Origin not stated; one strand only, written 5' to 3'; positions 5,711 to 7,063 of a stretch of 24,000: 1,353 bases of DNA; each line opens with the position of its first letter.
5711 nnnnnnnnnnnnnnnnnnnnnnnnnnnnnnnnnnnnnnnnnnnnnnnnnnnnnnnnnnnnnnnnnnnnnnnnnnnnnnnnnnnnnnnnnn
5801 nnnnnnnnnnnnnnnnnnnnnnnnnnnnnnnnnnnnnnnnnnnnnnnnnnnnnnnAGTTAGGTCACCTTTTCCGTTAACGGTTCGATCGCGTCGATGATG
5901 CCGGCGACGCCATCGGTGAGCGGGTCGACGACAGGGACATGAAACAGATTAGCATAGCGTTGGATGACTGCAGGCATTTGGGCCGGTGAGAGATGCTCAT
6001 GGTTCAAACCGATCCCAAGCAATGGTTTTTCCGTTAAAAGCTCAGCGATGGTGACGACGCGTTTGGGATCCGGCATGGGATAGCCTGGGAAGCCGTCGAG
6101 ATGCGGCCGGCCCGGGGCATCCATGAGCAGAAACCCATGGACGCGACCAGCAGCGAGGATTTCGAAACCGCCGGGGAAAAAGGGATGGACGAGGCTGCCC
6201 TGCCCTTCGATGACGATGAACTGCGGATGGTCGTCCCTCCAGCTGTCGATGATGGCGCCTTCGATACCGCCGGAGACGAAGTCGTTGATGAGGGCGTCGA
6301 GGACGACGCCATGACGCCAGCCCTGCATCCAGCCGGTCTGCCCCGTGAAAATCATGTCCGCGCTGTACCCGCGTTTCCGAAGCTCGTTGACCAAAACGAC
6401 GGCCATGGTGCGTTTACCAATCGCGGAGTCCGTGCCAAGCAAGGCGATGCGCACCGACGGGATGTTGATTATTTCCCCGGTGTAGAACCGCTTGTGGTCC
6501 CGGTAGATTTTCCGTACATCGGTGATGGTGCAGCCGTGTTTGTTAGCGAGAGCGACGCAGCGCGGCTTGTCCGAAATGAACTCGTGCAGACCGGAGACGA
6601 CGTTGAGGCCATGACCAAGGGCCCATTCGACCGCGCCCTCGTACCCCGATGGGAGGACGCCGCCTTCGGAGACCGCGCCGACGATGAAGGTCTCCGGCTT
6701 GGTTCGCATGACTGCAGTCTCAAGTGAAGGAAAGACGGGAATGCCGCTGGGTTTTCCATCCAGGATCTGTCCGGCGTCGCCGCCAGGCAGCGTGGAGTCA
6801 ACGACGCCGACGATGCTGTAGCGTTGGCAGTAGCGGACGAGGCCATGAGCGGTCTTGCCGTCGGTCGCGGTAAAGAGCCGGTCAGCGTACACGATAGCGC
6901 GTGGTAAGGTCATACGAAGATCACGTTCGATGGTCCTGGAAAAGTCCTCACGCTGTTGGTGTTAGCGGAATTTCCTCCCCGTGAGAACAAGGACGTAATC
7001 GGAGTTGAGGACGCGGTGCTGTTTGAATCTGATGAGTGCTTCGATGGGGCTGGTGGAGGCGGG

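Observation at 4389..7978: Tightly coupled operon of unknown function: ThrC-like PLP enzyme, DUF1611 and a QueC-like PP-loop/Zn protein with a novel N-domain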

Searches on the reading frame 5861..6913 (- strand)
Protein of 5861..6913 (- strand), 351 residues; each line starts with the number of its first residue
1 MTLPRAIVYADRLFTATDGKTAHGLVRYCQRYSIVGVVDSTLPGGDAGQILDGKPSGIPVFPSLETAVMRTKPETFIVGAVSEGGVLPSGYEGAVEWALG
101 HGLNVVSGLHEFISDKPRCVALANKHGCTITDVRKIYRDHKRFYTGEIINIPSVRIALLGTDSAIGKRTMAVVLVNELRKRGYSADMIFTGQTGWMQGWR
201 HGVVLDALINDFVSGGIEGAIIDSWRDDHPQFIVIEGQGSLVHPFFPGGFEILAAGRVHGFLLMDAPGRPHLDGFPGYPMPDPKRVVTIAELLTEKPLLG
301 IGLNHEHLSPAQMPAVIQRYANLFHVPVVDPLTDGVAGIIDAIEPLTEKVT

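Call 3: search_protein_families(library=pfam, proteins=[window:5861-6913:-], max_evalue=0.01)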
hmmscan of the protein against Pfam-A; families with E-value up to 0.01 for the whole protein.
window:5861-6913:- (351 aa): 2 families
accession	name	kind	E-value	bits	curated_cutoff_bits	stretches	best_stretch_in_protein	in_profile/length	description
PF07755.17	DUF1611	-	1.3e-53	181.8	25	1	143-339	2-200/201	Domain of unknown function (DUF1611_C) P-loop domain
PF17396.8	DUF1611_N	-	8.8e-23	80.9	22.6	1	41-135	2-94/95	Domain of unknown function (DUF1611_N) Rossmann-like domain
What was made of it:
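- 5858..6913 (-): DUF1611 protein (351 aa) with an N-terminal Rossmann-like domain and a C-terminal P-loop domain. It has a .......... Walker-A-like motif and an EGQG motif. Pfam PF17396 and PF07755 match (call 3).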

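Call 4: search_protein_families(library=ncbifam, proteins=[window:5861-6913:-], max_evalue=0.01)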
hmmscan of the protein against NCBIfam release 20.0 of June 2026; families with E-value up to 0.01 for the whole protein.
window:5861-6913:- (351 aa): 1 family
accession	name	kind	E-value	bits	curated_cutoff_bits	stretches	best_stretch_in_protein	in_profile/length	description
NF041892.1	DgcN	equivalog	1.2e-47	162.5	480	1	73-343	57-326/326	N-acetyltransferase DgcN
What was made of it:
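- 5858..6913 (-): The DgcN model scores 162.5 bits, far below its 480 cut-off (call 4).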

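Call 6: search_solved_structures(query=window:5861-6913:-, max_evalue=0.01)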
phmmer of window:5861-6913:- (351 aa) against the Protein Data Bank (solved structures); distinct sequences matched with E-value up to 0.01: 3.
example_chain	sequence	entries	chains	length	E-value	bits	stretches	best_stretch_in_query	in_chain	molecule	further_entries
7xrj_A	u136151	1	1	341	4.4e-33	118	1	71-347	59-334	Putative NAD-dependent epimerase/dehydratase family protein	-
2obn_A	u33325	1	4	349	2.6e-32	115.4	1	13-343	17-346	Hypothetical protein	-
2g0t_A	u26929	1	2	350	4.9e-32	114.5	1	4-304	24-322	conserved hypothetical protein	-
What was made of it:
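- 5858..6913 (-): PDB relatives are 7xrj, 2obn and 2g0t at E about 1e-32 (call 6).
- On DUF1611 (PF17396 + PF07755): PDB relatives are 7xrj, 2obn and 2g0t (call 6).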

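Call 70: search_protein_families(library=padloc, proteins=[window:5861-6913:-], max_evalue=1)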
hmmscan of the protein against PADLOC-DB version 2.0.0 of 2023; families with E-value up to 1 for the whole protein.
window:5861-6913:- (351 aa): 1 family
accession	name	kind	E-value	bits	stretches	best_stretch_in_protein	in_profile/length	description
PDLC02620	DrmD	-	0.083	8.8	1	145-188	109-150/1060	DrmD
